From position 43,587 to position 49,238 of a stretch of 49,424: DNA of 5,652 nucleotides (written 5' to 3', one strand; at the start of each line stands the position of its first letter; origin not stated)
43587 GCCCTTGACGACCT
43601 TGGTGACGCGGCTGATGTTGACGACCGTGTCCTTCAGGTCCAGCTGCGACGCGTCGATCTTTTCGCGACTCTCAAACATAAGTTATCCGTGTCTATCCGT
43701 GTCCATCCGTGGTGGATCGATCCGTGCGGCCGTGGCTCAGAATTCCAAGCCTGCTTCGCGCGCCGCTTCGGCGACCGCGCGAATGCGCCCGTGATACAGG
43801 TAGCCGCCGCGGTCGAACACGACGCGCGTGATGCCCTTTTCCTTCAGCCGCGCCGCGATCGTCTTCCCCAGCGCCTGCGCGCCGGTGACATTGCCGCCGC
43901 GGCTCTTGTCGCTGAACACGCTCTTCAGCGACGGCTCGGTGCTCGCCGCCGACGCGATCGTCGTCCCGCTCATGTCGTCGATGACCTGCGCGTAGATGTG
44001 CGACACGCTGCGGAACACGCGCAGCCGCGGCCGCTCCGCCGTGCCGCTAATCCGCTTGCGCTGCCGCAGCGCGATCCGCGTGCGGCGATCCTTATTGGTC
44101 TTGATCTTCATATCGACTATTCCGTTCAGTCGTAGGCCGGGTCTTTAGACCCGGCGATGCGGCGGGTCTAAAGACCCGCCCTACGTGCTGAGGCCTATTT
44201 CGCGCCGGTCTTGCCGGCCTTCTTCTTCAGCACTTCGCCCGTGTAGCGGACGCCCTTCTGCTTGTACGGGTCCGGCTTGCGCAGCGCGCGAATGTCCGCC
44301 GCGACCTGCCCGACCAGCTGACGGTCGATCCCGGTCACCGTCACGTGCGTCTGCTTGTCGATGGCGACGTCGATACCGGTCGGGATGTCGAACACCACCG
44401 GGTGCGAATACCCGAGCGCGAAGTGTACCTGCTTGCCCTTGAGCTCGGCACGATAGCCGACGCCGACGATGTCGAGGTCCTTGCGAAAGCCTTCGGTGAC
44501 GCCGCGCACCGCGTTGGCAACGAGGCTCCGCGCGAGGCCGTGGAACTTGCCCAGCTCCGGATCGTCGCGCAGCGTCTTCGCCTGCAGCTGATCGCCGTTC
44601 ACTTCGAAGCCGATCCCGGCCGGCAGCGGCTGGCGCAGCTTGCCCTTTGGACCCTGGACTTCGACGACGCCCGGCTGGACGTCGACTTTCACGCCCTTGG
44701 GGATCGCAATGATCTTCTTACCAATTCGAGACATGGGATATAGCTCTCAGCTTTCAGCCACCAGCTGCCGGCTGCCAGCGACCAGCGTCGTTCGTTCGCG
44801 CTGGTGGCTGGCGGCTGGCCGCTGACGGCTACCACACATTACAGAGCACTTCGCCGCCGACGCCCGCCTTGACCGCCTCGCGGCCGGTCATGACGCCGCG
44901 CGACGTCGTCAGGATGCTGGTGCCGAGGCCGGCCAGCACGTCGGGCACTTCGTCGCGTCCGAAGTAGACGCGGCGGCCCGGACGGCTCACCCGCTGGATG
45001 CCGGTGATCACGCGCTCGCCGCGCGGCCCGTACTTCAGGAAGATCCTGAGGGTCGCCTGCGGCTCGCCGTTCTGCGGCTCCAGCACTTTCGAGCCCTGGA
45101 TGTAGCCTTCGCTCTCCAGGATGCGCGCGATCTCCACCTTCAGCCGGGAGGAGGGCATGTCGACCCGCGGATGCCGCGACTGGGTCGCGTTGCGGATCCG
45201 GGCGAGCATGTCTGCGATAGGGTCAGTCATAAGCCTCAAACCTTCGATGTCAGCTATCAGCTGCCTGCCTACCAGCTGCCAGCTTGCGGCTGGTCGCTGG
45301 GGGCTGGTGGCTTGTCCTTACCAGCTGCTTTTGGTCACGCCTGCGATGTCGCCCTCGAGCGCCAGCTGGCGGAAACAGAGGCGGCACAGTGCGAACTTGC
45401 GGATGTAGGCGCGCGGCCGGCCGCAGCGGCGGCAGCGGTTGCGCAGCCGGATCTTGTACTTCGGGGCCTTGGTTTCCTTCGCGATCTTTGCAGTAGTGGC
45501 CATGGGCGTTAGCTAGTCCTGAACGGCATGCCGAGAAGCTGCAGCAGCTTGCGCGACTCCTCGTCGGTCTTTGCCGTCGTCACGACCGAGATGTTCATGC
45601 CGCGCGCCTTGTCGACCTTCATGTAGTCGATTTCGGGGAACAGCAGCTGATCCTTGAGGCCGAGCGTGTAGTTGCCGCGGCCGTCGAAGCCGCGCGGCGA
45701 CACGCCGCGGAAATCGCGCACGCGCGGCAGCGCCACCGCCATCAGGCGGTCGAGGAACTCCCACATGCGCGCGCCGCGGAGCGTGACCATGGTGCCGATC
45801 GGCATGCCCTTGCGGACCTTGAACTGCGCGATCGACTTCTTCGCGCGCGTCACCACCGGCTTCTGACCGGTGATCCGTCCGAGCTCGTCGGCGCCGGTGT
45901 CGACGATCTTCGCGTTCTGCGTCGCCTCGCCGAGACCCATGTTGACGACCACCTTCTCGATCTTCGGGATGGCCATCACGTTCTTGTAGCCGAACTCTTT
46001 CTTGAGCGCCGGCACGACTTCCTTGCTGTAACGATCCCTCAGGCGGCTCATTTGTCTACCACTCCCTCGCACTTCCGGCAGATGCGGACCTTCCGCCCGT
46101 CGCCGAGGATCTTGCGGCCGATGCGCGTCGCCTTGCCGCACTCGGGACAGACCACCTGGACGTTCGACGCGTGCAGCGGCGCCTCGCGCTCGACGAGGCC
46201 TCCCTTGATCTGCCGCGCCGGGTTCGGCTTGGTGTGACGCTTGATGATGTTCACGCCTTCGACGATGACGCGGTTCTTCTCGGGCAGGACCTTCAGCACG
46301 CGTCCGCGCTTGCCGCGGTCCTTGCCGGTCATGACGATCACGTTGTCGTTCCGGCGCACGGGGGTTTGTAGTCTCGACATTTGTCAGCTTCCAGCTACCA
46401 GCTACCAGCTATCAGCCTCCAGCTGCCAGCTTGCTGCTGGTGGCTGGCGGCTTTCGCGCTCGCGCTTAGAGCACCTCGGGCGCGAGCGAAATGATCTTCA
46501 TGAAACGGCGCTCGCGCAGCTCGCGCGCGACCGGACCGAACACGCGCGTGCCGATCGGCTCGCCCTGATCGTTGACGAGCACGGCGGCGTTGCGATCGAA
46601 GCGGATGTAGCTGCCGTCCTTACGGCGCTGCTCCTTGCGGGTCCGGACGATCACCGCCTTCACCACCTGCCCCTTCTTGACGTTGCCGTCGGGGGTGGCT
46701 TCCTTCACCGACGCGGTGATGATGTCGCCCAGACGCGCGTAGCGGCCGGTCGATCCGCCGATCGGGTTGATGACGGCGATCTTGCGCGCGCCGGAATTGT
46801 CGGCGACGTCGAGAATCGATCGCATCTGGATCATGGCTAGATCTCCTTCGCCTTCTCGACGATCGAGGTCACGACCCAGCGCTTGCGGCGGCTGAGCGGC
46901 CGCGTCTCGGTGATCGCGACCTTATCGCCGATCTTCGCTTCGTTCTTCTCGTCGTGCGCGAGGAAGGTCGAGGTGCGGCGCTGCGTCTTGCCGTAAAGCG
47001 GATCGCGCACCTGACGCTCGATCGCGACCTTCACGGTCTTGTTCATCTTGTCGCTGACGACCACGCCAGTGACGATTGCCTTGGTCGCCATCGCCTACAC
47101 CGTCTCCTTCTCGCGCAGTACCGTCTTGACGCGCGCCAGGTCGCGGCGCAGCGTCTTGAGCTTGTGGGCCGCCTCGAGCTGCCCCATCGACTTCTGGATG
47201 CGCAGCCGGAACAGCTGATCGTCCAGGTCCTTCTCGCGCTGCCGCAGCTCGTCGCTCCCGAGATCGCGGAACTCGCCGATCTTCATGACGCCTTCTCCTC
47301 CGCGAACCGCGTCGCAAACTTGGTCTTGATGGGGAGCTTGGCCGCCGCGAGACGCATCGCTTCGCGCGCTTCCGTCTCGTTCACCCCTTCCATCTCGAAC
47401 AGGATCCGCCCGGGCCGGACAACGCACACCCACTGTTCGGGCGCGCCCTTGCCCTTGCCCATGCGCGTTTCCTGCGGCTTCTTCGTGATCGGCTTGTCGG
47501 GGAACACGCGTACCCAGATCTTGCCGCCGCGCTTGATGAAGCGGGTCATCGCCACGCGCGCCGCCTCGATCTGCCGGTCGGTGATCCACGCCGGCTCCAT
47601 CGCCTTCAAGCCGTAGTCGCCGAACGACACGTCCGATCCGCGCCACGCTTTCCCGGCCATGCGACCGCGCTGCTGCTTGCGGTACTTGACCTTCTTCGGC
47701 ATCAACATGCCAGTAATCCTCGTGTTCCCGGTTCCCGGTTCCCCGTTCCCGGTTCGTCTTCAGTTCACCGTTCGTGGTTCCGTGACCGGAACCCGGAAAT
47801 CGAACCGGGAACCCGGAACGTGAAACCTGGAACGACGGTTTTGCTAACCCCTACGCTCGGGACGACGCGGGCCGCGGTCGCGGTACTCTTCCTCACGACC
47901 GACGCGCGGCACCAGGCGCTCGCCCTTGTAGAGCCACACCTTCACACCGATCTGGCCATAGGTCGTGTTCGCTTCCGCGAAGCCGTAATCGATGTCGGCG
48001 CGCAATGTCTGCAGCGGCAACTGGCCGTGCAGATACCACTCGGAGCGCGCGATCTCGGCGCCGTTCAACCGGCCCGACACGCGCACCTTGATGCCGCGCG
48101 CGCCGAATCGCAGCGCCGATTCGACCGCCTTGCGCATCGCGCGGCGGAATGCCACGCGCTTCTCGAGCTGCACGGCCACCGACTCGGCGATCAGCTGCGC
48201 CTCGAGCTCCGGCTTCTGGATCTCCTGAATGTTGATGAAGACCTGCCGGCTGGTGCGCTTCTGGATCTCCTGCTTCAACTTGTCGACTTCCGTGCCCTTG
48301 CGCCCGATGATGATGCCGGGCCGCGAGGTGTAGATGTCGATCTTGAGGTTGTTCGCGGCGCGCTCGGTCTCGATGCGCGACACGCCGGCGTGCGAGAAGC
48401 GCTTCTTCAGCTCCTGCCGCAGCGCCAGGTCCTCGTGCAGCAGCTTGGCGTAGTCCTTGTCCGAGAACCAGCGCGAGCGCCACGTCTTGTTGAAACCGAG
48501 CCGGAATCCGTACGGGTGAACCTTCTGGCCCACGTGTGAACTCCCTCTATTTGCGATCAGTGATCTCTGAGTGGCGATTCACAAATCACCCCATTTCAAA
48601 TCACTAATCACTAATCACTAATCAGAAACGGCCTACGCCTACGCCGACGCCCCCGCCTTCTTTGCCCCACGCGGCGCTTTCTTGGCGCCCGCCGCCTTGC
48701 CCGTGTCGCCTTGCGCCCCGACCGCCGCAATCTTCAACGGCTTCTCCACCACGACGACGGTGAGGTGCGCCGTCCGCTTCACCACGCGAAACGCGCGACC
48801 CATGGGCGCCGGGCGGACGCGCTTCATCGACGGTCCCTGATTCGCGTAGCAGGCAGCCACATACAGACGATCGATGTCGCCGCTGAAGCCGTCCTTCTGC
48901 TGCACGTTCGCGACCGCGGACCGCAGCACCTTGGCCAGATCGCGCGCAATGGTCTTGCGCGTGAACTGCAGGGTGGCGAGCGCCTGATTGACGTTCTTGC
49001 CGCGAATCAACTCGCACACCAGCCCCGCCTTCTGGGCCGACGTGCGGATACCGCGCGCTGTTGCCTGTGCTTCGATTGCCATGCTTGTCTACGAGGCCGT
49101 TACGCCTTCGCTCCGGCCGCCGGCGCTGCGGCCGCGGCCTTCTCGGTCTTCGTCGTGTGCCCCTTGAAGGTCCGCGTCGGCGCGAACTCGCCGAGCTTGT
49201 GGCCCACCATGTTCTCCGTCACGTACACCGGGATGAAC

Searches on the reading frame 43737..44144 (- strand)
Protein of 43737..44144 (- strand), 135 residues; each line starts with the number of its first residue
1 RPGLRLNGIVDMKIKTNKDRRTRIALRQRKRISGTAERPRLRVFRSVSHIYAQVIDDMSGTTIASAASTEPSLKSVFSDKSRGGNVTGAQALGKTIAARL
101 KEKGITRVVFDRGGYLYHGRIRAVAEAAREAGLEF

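Call 52: search_protein_families(library=pfam, proteins=[window:43737-44144:-], max_evalue=0.001)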
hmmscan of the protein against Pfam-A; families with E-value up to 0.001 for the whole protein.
window:43737-44144:- (135 aa): 1 family
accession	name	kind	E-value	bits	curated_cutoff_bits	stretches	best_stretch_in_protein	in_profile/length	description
PF00861.27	Ribosomal_L18p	-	1.6e-42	145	27.8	1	16-135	2-116/116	Ribosomal L18 of archaea, bacteria, mitoch. and chloroplast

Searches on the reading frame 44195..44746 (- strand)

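Call 52: search_protein_families(library=pfam, proteins=[window:44195-44746:-], max_evalue=0.001)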
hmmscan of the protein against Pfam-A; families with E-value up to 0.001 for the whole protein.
window:44195-44746:- (183 aa): 1 family
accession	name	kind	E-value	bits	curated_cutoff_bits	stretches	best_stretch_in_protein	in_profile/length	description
PF00347.28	Ribosomal_L6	-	3.9e-36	124.1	27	2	94-168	1-79/80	Ribosomal protein L6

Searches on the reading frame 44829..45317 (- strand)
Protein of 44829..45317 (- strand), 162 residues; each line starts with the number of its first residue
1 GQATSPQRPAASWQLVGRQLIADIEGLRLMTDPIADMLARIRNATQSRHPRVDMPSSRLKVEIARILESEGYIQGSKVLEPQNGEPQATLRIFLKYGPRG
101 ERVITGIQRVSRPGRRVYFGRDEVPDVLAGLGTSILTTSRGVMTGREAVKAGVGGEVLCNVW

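Call 52: search_protein_families(library=pfam, proteins=[window:44829-45317:-], max_evalue=0.001)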
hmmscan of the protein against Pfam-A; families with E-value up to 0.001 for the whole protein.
window:44829-45317:- (162 aa): 1 family
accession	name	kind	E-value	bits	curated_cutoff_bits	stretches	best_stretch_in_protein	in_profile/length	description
PF00410.24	Ribosomal_S8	-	9.5e-47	158.5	24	1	32-162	1-126/126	Ribosomal protein S8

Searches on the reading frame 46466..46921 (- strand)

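Call 52: search_protein_families(library=pfam, proteins=[window:46466-46921:-], max_evalue=0.001)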
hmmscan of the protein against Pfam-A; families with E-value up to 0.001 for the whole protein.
window:46466-46921:- (151 aa): 1 family
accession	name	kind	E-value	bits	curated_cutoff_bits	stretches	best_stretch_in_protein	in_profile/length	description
PF00238.24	Ribosomal_L14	-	1.2e-53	180.7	23.6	1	30-151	1-122/122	Ribosomal protein L14p/L23e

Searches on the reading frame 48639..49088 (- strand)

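Call 52: search_protein_families(library=pfam, proteins=[window:48639-49088:-], max_evalue=0.001)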
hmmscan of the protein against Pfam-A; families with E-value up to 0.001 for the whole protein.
window:48639-49088:- (149 aa): 1 family
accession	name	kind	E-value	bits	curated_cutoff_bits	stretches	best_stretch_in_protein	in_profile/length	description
PF00237.24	Ribosomal_L22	-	6.5e-34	116.7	28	1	9-113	1-103/104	Ribosomal protein L22p/L17e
